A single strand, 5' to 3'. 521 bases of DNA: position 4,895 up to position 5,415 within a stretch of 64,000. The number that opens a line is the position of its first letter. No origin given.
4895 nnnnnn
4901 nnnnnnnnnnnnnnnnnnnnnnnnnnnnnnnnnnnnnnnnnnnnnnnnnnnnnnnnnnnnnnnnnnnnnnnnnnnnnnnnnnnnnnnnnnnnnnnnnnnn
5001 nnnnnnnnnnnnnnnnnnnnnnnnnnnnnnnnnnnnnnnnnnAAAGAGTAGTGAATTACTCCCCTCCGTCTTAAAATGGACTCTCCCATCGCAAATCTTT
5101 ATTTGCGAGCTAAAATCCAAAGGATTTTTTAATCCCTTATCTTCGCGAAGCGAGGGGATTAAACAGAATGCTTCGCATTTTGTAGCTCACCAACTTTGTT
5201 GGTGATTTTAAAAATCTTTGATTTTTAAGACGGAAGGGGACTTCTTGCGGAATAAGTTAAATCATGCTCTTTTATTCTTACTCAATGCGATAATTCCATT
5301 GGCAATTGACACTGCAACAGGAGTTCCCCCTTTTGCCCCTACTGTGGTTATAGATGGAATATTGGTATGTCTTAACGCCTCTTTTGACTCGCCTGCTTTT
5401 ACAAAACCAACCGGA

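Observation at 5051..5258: Multi-branched hairpin element: six mini-hairpins inside an IS200/IS605-like terminal stem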

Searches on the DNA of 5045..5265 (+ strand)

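Call 67: search_dna_similar(query=window:5045-5265:+, collection=plasmids, mode=distant, max_evalue=0.01, max_rows=10)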
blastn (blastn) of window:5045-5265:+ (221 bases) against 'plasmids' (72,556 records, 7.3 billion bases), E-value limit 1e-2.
No match.
